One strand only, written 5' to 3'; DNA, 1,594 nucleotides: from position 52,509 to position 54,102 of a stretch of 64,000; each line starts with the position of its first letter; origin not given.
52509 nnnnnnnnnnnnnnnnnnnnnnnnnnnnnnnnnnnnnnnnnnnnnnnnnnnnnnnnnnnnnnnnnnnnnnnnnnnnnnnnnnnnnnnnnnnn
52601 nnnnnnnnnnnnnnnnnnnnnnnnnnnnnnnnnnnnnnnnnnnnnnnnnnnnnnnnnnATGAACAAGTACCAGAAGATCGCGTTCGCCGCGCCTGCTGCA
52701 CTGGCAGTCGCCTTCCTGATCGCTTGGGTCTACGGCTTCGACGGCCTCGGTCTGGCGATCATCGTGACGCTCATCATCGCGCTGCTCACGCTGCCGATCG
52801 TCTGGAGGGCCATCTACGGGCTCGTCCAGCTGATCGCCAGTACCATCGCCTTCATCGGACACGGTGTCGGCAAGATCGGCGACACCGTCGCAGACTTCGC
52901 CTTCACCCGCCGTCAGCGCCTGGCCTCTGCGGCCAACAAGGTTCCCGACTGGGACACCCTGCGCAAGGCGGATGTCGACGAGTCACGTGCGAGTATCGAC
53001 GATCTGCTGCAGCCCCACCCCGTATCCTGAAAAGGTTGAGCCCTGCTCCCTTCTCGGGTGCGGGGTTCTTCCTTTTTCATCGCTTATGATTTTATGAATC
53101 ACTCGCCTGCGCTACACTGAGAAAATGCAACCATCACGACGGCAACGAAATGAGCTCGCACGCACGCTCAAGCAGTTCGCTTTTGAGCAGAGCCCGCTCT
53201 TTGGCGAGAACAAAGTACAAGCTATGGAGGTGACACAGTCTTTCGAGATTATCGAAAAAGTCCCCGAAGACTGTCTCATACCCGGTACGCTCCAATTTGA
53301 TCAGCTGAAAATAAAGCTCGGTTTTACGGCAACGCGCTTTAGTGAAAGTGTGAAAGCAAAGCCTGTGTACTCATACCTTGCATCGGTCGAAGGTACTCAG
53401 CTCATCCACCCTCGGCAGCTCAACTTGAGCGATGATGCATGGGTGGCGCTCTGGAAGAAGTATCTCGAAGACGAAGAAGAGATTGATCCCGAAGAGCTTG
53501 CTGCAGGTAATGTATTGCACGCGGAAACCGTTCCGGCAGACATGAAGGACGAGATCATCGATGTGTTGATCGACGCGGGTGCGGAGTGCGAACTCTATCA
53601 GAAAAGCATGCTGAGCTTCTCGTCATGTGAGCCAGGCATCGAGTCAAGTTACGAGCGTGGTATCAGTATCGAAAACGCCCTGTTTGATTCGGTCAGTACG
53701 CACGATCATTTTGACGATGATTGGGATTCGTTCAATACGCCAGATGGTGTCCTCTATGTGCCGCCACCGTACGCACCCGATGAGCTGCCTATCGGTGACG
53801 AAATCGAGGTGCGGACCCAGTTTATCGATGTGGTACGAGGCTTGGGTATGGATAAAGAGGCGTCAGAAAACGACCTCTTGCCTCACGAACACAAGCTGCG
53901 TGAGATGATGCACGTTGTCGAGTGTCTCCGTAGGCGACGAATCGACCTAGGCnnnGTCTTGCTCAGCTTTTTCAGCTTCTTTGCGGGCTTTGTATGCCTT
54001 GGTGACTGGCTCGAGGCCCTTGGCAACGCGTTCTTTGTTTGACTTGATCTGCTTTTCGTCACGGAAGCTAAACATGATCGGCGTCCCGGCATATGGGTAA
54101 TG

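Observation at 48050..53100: Islet of GC-rich, individually promoted micro-cassettes filling the gaps between housekeeping genes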

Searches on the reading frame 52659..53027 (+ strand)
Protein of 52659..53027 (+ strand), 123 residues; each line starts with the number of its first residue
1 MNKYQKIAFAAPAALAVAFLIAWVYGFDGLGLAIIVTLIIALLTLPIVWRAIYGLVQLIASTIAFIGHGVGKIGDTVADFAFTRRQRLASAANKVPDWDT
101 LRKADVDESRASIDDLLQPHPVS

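Call 7: search_protein_families(library=pfam, proteins=[window:52659-53027:+], max_evalue=1)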
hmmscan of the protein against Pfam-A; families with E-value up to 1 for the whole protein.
window:52659-53027:+ (123 aa): 0 families

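Call 8: search_protein_families(library=phrogs, proteins=[window:52659-53027:+], max_evalue=1)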
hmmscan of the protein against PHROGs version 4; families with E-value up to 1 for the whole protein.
window:52659-53027:+ (123 aa): 3 families
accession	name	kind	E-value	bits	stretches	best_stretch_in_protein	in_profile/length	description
phrog_35387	-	unknown function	0.12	13.9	1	63-107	4-48/87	-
phrog_3117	-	unknown function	0.22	12.6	1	39-79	19-58/77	-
phrog_36115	-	unknown function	0.91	10.7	0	6-38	27-59/65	-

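Call 23: search_protein_families(library=pfam, proteins=[L001:2642-3151:-, L001:3655-4080:-, L001:5713-6138:+], max_evalue=0.1)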
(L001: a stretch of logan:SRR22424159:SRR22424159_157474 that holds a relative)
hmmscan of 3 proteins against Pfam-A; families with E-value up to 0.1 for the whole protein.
L001:2642-3151:- (169 aa): 2 families
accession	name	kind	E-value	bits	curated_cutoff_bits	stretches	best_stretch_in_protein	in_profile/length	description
PF07007.17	LprI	-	0.013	16.4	22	1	11-69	32-83/106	Lysozyme inhibitor LprI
PF24211.1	DUF7432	-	0.055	14.2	27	1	15-51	64-100/120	Family of unknown function (DUF7432)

L001:3655-4080:- (141 aa): 0 families

L001:5713-6138:+ (141 aa): 1 family
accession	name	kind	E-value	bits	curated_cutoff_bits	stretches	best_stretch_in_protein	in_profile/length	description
PF20704.4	KH_NucS_shadow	-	0.00047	20.5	27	1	36-122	27-103/130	NucS shadow ORF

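Call 44: find_related_loci(query=window:52659-53027:+, collection=viral_contigs, flank=5000)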
Query window:52659-53027:+ (123 aa) in viral_contigs; peptide patterns used: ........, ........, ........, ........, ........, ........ (x = any residue, [..] = any of these).
10 stretches matched a pattern, but none encodes a relative of the query by tblastn (E <= 1e-3).

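Call 59: search_protein_families(library=padloc, proteins=[window:52659-53027:+, L001:2642-3151:-, L001:5713-6138:+], max_evalue=0.1)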
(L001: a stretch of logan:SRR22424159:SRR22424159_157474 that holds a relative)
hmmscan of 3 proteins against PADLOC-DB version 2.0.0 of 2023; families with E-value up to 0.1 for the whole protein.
window:52659-53027:+ (123 aa): 0 families

L001:2642-3151:- (169 aa): 0 families

L001:5713-6138:+ (141 aa): 0 families

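Call 60: search_protein_families(library=ncbifam, proteins=[window:52659-53027:+, L001:2642-3151:-, L001:5713-6138:+], max_evalue=0.1)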
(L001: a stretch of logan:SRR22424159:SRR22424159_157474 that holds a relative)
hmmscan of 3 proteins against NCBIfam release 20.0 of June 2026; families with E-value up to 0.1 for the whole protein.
window:52659-53027:+ (123 aa): 0 families

L001:2642-3151:- (169 aa): 0 families

L001:5713-6138:+ (141 aa): 1 family
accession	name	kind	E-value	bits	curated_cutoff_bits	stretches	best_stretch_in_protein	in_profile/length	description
NF040488.1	SCO5389_fam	equivalog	0.004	17.3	75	1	35-121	26-102/130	SCO5389 family protein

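Call 87: find_homologous_proteins(query=A13, max_evalue=0.01)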
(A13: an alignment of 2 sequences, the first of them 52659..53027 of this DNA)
Query A13 (2 sequences) (123 aa, profile of the alignment): 5 proteins with E <= 0.01 among 135 candidates.
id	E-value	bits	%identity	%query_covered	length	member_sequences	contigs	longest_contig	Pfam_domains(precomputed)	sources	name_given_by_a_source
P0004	1.3e-72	259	100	100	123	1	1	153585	-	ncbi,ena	-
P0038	3.4e-67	242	78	100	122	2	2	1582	-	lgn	-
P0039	5.2e-57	209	68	100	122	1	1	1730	-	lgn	-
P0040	1.3e-45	172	61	100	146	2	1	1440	-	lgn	-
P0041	1.7e-38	149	56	100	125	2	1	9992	-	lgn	-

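Call 88: find_encoding_contigs(protein=P0041, flank=8000, max_places=2)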
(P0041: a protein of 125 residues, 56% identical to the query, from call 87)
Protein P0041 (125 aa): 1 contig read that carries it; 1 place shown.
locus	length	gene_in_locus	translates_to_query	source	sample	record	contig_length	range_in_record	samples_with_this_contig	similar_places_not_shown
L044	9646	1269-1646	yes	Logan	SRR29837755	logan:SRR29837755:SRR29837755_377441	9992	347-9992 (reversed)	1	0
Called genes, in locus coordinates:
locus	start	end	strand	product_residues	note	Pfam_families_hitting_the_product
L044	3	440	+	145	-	?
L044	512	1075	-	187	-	PF01195:Pept_tRNA_hydro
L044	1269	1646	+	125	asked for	-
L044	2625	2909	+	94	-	-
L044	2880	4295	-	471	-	PF00009:GTP_EFTU, PF00071:Ras (weak), PF01926:MMR_HSR1, PF02421:FeoB_N, PF08477:Roc (weak), PF01926:MMR_HSR1, PF02421:FeoB_N, PF14714:KH_dom-like, +7 more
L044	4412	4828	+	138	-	-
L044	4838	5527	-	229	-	PF01479:S4, PF00849:PseudoU_synth_2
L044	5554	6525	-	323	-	PF00072:Response_reg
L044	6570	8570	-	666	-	PF00989:PAS, PF08448:PAS_4, PF13426:PAS_9, PF00512:HisKA, PF02518:HATPase_c, PF13581:HATPase_c_2 (weak)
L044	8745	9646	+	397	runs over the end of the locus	-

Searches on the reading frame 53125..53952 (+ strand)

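Call 7: search_protein_families(library=pfam, proteins=[window:53125-53952:+], max_evalue=1)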
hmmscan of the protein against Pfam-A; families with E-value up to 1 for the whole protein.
window:53125-53952:+ (276 aa): 0 families

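Call 8: search_protein_families(library=phrogs, proteins=[window:53125-53952:+], max_evalue=1)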
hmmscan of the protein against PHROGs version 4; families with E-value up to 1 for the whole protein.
window:53125-53952:+ (276 aa): 0 families

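Call 23: search_protein_families(library=pfam, proteins=[L001:2642-3151:-, L001:3655-4080:-, L001:5713-6138:+], max_evalue=0.1)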
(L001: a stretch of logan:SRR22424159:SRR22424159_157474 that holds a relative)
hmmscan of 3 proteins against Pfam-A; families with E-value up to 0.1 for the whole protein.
L001:2642-3151:- (169 aa): 2 families
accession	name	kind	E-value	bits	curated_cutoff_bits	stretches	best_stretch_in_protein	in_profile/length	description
PF07007.17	LprI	-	0.013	16.4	22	1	11-69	32-83/106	Lysozyme inhibitor LprI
PF24211.1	DUF7432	-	0.055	14.2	27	1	15-51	64-100/120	Family of unknown function (DUF7432)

L001:3655-4080:- (141 aa): 0 families

L001:5713-6138:+ (141 aa): 1 family
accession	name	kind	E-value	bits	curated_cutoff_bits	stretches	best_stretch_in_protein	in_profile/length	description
PF20704.4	KH_NucS_shadow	-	0.00047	20.5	27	1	36-122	27-103/130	NucS shadow ORF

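Call 59: search_protein_families(library=padloc, proteins=[window:53125-53952:+, L001:2642-3151:-, L001:5713-6138:+], max_evalue=0.1)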
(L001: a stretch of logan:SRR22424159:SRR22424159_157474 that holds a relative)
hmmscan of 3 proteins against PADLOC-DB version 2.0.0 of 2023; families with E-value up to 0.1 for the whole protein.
window:53125-53952:+ (276 aa): 0 families

L001:2642-3151:- (169 aa): 0 families

L001:5713-6138:+ (141 aa): 0 families

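Call 60: search_protein_families(library=ncbifam, proteins=[window:53125-53952:+, L001:2642-3151:-, L001:5713-6138:+], max_evalue=0.1)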
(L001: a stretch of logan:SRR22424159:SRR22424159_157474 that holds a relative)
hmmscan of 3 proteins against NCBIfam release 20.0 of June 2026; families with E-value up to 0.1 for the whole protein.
window:53125-53952:+ (276 aa): 1 family
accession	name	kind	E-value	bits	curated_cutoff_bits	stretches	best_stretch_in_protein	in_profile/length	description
NF008304.0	PRK11096.1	equivalog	0.089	11.3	506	0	74-122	56-104/348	L-asparaginase 2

L001:2642-3151:- (169 aa): 0 families

L001:5713-6138:+ (141 aa): 1 family
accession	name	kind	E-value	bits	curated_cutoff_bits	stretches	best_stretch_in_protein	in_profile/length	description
NF040488.1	SCO5389_fam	equivalog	0.004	17.3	75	1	35-121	26-102/130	SCO5389 family protein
